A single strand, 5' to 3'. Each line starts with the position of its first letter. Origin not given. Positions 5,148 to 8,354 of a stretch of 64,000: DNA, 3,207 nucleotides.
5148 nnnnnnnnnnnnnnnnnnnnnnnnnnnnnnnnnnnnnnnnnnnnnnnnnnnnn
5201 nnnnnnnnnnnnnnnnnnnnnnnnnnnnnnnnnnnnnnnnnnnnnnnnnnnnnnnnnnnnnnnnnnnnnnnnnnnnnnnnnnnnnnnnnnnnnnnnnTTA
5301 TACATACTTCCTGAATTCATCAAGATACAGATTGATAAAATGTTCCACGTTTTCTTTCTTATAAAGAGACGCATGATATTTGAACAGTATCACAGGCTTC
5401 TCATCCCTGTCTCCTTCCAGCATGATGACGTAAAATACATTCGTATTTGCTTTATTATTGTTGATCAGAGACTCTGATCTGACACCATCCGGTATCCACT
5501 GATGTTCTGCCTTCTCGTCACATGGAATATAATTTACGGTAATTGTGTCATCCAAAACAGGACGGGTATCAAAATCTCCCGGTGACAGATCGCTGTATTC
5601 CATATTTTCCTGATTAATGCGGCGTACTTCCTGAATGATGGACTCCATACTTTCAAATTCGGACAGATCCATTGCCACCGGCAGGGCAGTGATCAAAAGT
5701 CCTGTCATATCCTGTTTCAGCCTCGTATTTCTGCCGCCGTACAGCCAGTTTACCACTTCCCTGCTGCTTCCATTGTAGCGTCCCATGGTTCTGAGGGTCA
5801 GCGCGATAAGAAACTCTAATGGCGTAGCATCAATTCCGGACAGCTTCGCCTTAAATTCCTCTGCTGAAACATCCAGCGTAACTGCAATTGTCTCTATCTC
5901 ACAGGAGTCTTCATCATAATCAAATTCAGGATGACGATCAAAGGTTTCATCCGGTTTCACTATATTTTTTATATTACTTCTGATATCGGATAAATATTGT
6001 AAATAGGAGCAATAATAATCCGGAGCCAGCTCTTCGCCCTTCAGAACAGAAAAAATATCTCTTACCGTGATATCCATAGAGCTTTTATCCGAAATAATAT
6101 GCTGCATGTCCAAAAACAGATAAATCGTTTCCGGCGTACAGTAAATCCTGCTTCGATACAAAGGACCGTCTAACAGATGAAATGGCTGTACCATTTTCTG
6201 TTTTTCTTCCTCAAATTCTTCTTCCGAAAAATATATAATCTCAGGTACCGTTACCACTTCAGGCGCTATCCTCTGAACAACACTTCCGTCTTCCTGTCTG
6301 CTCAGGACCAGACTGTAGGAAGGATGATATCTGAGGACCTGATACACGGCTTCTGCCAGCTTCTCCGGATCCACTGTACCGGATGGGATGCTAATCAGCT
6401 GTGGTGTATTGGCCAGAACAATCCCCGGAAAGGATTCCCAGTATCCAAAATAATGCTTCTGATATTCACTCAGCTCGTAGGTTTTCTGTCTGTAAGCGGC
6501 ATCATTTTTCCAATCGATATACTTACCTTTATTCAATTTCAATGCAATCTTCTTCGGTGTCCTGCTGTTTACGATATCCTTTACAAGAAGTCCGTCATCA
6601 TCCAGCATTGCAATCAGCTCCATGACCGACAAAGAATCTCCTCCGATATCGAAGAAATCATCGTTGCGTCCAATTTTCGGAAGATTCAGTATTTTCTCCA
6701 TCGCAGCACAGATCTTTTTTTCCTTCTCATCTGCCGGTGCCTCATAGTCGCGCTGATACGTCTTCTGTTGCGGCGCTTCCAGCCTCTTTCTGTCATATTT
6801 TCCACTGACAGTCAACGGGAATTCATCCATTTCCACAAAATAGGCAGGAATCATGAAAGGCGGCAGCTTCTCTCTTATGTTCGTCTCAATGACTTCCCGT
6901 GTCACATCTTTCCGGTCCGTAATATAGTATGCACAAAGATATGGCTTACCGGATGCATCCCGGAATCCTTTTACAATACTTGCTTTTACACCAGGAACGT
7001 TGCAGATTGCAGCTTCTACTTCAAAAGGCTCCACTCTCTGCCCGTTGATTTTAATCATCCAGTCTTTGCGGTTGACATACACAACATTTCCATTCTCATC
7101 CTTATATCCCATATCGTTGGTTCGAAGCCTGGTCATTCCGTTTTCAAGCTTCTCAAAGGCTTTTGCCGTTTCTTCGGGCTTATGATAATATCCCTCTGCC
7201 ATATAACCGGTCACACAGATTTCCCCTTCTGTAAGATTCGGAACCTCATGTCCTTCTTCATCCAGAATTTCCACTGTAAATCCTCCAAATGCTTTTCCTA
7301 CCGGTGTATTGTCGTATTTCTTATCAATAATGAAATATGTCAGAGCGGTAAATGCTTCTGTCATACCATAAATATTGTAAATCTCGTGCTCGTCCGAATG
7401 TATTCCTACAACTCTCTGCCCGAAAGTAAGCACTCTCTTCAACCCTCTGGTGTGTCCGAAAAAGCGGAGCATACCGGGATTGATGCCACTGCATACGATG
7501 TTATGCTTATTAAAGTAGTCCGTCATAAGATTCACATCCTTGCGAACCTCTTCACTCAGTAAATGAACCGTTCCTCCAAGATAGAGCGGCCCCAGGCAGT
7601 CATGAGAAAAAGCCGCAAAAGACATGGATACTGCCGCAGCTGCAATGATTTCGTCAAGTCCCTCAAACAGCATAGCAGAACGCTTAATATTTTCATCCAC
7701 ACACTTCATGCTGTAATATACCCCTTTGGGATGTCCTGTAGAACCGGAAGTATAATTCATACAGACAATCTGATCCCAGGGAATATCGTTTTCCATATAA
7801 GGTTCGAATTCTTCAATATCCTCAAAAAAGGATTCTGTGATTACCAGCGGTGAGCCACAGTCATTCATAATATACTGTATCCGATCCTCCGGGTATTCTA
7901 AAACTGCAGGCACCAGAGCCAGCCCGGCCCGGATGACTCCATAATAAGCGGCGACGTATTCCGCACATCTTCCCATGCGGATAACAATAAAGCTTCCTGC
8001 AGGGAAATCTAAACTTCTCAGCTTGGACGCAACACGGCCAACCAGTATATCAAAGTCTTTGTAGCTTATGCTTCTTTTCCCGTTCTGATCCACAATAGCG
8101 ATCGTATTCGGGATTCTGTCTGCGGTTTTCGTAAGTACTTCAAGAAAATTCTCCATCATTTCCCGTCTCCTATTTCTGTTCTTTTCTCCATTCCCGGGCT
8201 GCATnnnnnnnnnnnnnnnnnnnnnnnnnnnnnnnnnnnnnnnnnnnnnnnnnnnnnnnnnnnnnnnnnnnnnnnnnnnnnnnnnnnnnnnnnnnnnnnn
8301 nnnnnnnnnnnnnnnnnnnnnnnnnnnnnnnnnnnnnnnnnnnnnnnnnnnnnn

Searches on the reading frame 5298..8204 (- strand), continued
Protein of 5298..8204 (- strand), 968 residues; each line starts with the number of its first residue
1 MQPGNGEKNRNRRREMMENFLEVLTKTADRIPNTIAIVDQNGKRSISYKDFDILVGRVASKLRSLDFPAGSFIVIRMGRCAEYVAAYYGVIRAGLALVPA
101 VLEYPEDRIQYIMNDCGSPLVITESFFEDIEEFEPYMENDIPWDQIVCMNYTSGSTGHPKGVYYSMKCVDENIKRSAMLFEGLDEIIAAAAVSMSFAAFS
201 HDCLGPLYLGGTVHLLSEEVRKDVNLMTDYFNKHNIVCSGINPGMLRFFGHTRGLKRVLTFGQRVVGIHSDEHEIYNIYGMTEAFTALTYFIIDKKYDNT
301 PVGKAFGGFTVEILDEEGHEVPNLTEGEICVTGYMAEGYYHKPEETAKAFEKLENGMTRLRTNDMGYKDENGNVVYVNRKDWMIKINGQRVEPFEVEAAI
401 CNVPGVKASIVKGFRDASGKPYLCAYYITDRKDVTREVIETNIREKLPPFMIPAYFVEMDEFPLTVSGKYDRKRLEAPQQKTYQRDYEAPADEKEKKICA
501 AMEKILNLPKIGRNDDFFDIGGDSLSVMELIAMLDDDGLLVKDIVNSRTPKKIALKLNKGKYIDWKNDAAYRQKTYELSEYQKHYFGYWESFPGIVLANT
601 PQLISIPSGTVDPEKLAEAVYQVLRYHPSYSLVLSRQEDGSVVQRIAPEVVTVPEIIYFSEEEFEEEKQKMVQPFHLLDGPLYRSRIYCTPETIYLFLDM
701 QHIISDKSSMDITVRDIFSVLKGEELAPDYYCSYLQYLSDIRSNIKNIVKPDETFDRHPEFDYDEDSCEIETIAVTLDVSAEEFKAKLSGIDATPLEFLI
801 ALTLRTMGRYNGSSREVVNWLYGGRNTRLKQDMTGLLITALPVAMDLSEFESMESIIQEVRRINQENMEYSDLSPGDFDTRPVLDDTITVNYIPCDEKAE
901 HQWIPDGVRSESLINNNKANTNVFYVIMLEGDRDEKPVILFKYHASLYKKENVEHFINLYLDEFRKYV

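Call 89: search_protein_families(library=ncbifam, proteins=[L083:3-518:+, L083:580-834:+, L083:853-1917:+, L084:2-1555:+, L001:17734-18474:-, L001:4911-6038:+, L001:3377-4963:+], max_evalue=0.001)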
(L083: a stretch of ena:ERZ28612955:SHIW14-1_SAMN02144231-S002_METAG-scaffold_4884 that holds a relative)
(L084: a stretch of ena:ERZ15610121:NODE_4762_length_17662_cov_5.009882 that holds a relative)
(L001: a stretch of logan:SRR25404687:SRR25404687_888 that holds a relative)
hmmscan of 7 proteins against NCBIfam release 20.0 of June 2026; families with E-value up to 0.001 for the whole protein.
L083:3-518:+ (171 aa): 17 families
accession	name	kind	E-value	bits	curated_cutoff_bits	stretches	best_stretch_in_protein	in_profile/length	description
TIGR02370.1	pyl_corrinoid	subfamily_domain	5.4e-48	163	215.3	1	2-159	34-194/197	methyltransferase cognate corrinoid protein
NF041607.1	dimeth_corrin_MtbC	equivalog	1.1e-45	155.6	350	1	4-168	34-201/203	dimethylamine corrinoid protein MtbC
NF047996.1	corrin_MtgC_2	exception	6e-41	140.2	370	1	3-166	41-206/212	glycine betaine-specific corrinoid protein MtgC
NF047995.1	corrinoid_MtgC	exception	2e-38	132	310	1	3-170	41-213/215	glycine betaine-specific corrinoid protein MtgC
TIGR02082.1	metH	equivalog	6.1e-37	126.8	1010.85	1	3-169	683-857/1182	methionine synthase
NF040669.1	MtaC2_Meth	equivalog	5.8e-35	120.9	450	1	1-169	77-245/267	methanol--corrinoid protein MtaC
NF040655.1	MtaC_Meth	equivalog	8.2e-35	120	420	1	1-169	70-237/253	methanol--corrinoid protein MtaC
NF007024.0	PRK09490.1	equivalog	3.1e-31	108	1497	1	4-147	699-847/1234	methionine synthase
TIGR00640.1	acid_CoA_mut_C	subfamily_domain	2.4e-12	47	57.45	1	52-147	3-99/132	methylmalonyl-CoA mutase C-terminal domain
NF052513.1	TransRegCarH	equivalog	2.2e-11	43.5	400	1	4-158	120-266/274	HTH-type transcriptional repressor CarH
NF006944.0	PRK09426.1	equivalog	1.1e-10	40.1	876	1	48-147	586-686/721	methylmalonyl-CoA mutase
NF002612.0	PRK02261.1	equivalog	1.5e-08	34.3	110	1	52-142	4-95/148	methylaspartate mutase subunit S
NF045497.1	IsobCoAmut_IcmF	equivalog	1.8e-07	29.4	1500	1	54-140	5-91/1076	fused isobutyryl-CoA mutase/GTPase IcmF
NF040743.1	ornith_mutase_E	equivalog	3.2e-06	25.4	800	1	50-154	594-707/730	D-ornithine 4,5-aminomutase subunit OraE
TIGR01501.1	MthylAspMutase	equivalog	1e-05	25.3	135.8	1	53-142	3-93/134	methylaspartate mutase subunit S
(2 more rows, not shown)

L083:580-834:+ (84 aa): 8 families
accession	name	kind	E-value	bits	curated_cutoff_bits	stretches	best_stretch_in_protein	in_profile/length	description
NF002147.0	PRK00982.1-1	equivalog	2.5e-09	36.8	84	1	2-79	4-80/83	acyl carrier protein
NF040636.1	AcpM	exception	1.6e-07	31.2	146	1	3-83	3-81/93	meromycolate extension acyl carrier protein AcpM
NF002150.0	PRK00982.1-4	subfamily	1.4e-05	25.3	66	1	1-80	1-79/80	acyl carrier protein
NF058660.1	cispen_ACP_AmcB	equivalog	3.3e-05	24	80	1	22-79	21-78/80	cispentacin biosynthesis acyl carrier protein AmcB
NF002148.0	PRK00982.1-2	subfamily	0.00015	21.5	71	1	3-79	2-77/79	acyl carrier protein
NF005798.0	PRK07639.1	equivalog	0.0004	20.7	100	1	1-79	1-81/91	petrobactin biosynthesis protein AsbD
NF009104.0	PRK12449.1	equivalog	0.00057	19.8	70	1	1-80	1-79/80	acyl carrier protein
NF005502.0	PRK07117.1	equivalog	0.0006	20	79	1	1-81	1-80/82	acyl carrier protein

L083:853-1917:+ (354 aa): 0 families

L084:2-1555:+ (517 aa): 3 families
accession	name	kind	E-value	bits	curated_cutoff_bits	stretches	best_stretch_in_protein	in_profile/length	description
NF011611.0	PRK15037.1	subfamily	1.8e-41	142.2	603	1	17-486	23-457/486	fructuronate reductase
NF043014.1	DArabDhDalD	equivalog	2.7e-35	122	600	1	75-421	58-378/452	D-arabinitol 4-dehydrogenase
NF002969.0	PRK03643.1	subfamily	2.6e-23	82.5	359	1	16-499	15-466/482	tagaturonate reductase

L001:17734-18474:- (246 aa): 0 families

L001:4911-6038:+ (375 aa): 0 families

L001:3377-4963:+ (528 aa): 1 family
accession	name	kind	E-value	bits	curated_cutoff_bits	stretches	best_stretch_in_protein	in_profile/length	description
NF052613.1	OlsH_GH3_orni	equivalog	8.3e-23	80.7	620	2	248-480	247-479/524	lyso-ornithine lipid synthetase OlsH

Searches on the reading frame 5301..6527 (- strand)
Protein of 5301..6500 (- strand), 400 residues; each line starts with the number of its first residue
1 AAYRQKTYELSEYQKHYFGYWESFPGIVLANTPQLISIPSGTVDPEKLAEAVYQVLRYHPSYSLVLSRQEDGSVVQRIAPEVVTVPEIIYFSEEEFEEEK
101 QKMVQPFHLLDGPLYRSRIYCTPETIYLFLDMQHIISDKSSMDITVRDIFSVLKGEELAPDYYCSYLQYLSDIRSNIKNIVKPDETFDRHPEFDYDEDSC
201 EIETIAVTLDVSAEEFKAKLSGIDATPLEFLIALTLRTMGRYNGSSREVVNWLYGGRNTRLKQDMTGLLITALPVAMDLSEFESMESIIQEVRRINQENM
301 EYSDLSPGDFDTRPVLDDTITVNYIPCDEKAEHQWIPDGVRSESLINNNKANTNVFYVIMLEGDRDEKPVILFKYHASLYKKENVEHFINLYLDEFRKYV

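Call 46: search_solved_structures(query=window:5301-6500:-, max_evalue=0.01, show_alignments=1)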
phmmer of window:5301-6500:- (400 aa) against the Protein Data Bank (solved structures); distinct sequences matched with E-value up to 0.01: 14.
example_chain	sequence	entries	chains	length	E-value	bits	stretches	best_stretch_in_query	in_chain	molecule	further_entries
6mfw_A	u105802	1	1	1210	1.1e-07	34.4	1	5-292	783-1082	Linear gramicidin synthase subunit A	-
6mfx_A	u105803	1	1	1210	2.3e-07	33.3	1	5-292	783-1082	Linear gramicidin synthase subunit A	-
6mfy_A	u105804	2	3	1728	2.4e-07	33.3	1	5-292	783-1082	Linear gramicidin synthase subunit A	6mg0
6mfz_A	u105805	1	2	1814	2.7e-07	33.2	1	5-292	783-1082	Linear gramicidin synthase subunit A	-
9be3_A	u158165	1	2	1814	2.7e-07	33.2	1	5-292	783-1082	Linear gramicidin synthase subunit A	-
9be4_A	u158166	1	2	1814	2.7e-07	33.2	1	5-292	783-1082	Linear gramicidin synthase subunit A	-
9meh_A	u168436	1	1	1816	2.7e-07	33.2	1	5-292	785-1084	Linear gramicidin synthase subunit A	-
2jgp_A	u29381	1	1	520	1.2e-06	31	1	4-166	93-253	TYROCIDINE SYNTHETASE 3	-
6p1j_A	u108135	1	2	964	0.00018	23.9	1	42-154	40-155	Txo2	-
8xjz_C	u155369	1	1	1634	0.00018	23.8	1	20-298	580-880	Peptide synthetase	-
9rde_A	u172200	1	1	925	0.00044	22.6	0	238-312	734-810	Bacitracin synthase 3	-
5u89_A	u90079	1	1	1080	0.003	19.8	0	31-151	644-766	Amino acid adenylation domain protein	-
2xhg_A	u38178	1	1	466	0.0047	19.2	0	11-150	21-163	TYROCIDINE SYNTHETASE A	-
9bfg_A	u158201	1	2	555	0.0075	18.5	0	11-150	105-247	Tyrocidine synthase 1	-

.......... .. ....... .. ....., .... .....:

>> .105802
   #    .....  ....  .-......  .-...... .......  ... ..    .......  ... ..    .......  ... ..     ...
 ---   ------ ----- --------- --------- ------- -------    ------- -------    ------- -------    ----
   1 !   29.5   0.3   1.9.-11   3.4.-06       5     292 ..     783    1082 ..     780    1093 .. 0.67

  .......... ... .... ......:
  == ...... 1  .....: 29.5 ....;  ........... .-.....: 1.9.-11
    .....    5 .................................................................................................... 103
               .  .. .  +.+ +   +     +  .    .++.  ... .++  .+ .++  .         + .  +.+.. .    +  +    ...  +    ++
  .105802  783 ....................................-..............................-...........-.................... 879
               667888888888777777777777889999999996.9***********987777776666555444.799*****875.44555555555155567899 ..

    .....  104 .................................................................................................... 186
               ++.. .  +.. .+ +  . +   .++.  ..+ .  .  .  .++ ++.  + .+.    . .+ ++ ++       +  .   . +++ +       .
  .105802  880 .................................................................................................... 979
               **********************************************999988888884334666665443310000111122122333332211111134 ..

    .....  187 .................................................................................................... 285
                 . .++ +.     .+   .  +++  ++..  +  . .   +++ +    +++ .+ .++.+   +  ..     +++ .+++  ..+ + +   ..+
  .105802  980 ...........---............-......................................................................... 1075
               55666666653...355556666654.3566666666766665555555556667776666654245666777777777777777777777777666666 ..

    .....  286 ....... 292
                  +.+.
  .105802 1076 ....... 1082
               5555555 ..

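Call 71: search_solved_structures(query=A6, max_evalue=1, show_alignments=0)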
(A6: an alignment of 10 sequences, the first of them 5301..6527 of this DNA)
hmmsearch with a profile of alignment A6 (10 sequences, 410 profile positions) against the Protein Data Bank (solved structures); distinct sequences matched with E-value up to 1: 64 (the best 60 are shown).
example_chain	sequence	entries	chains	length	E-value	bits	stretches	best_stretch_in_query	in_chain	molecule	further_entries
9rde_A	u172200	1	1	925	3.1e-36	128.3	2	107-386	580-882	Bacitracin synthase 3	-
2jgp_A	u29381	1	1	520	8.4e-26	93.9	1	11-401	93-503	TYROCIDINE SYNTHETASE 3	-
9bfg_A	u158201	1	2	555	1.9e-20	76.3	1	15-300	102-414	Tyrocidine synthase 1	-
2xhg_A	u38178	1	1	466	3.1e-20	75.6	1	16-300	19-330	TYROCIDINE SYNTHETASE A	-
6mfw_A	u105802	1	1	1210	4.6e-20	75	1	12-401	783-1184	Linear gramicidin synthase subunit A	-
6mfy_A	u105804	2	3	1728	9.6e-20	74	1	12-401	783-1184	Linear gramicidin synthase subunit A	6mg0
6mfz_A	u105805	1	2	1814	1.1e-19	73.8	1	12-401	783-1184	Linear gramicidin synthase subunit A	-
9be3_A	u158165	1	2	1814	1.3e-19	73.5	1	12-401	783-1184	Linear gramicidin synthase subunit A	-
9be4_A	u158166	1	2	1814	1.3e-19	73.5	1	12-401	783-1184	Linear gramicidin synthase subunit A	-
9meh_A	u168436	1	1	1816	1.3e-19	73.5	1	12-401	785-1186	Linear gramicidin synthase subunit A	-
6mfx_A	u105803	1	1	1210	1.5e-19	73.3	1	13-401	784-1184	Linear gramicidin synthase subunit A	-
9bfd_A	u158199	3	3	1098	5.5e-19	71.5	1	16-300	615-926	Tyrocidine synthase 1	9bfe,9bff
8f7f_A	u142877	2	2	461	8e-19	70.9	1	47-405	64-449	Surfactin synthetase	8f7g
8f7h_A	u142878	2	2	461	8.3e-19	70.9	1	47-405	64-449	Surfactin synthetase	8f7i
2vsq_A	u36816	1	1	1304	4.7e-18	68.4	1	47-405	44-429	SURFACTIN SYNTHETASE SUBUNIT 3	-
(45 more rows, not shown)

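Call 82: search_protein_representatives(alignment_id=A6)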
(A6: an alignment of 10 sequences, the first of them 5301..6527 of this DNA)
Query: 10 sequences, 410 profile positions. Proteins with E-value up to 0.001 (for the whole library): 61758; up to 1e-10: 31854; up to 1e-30: 6939. The best 150 are listed.
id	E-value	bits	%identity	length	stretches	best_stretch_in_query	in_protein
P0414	5.0e-183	625.0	-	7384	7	15-405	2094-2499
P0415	8.1e-173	591.3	-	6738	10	10-405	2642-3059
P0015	1.3e-167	574.2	-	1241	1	3-406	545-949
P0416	4.6e-166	569.1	-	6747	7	13-406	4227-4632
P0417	3.6e-164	562.9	-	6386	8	10-311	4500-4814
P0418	9.7e-163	558.2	-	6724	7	7-405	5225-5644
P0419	1.8e-161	554.0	-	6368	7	11-406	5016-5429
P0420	2.4e-161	553.6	-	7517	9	10-403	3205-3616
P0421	4.3e-159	546.1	-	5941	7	12-403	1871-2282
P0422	3.4e-156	536.6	-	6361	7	9-406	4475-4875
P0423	7.6e-156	535.4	-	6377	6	13-404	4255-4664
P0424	6.5e-155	532.4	-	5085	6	12-405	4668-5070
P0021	2.2e-154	530.7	-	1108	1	3-406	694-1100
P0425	6.0e-153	525.9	-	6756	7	7-396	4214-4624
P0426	1.1e-152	525.1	-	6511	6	9-405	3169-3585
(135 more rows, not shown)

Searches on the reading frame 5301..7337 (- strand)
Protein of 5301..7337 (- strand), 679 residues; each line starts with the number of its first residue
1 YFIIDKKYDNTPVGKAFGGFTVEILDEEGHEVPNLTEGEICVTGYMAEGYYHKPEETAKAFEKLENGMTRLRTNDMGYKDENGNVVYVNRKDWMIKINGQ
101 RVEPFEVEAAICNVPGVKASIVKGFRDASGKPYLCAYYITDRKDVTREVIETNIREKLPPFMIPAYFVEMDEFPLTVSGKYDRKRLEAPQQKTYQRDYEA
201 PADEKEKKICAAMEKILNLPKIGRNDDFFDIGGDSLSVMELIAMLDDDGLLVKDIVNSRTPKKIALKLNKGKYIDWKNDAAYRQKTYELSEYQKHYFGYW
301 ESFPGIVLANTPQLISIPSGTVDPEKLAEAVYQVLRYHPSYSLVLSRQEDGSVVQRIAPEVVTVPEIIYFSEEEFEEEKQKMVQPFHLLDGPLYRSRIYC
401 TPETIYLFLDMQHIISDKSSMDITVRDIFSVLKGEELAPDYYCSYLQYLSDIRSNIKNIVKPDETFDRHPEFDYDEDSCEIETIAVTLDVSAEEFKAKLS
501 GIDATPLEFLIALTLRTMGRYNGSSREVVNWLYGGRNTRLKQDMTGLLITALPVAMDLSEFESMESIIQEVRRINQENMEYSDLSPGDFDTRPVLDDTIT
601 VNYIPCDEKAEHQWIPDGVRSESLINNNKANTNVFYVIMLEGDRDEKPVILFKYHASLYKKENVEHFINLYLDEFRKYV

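Call 39: find_related_loci(query=A2, collection=metagenome_contigs, flank=10000)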
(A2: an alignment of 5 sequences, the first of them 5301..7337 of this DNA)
Query A2 (679 aa) in metagenome_contigs; peptide patterns used: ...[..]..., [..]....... (x = any residue, [..] = any of these).
600 stretches matched a pattern (row limit reached: there are more); 257 encode a relative of the query (tblastn E <= 1e-3); the best 80 are kept; 80 distinct loci.
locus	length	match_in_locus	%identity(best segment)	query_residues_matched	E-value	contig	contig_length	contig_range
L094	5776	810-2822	49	1-672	0e+0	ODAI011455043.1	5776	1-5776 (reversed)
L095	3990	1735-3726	45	2-675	0e+0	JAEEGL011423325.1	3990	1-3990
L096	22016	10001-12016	43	2-675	0e+0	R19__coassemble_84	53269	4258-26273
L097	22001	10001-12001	43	2-672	0e+0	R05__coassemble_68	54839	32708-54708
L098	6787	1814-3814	43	2-672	0e+0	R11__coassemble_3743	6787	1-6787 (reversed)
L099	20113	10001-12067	32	2-679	3e-117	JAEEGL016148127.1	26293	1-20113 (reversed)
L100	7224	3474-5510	33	2-669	3e-114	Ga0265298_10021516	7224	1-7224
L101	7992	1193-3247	32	2-670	1e-107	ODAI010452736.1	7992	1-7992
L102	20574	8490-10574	31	2-679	7e-103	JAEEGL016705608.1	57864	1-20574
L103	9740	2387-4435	31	2-672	8e-103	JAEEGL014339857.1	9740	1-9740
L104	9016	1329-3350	32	2-679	1e-94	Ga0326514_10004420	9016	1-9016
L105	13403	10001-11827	31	2-589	7e-92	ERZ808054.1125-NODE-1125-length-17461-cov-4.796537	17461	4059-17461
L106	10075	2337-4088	35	2-585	1e-91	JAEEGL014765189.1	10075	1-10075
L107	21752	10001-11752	35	2-585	7e-91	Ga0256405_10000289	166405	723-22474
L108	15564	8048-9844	32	1-585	9e-90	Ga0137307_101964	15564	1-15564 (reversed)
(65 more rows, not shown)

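Call 76: find_related_loci(query=A2, collection=viral_contigs, flank=10000)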
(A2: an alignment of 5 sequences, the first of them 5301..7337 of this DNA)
Query A2 (679 aa) in viral_contigs; peptide patterns used: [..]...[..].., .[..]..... (x = any residue, [..] = any of these).
72 stretches matched a pattern, but none encodes a relative of the query by tblastn (E <= 1e-3).
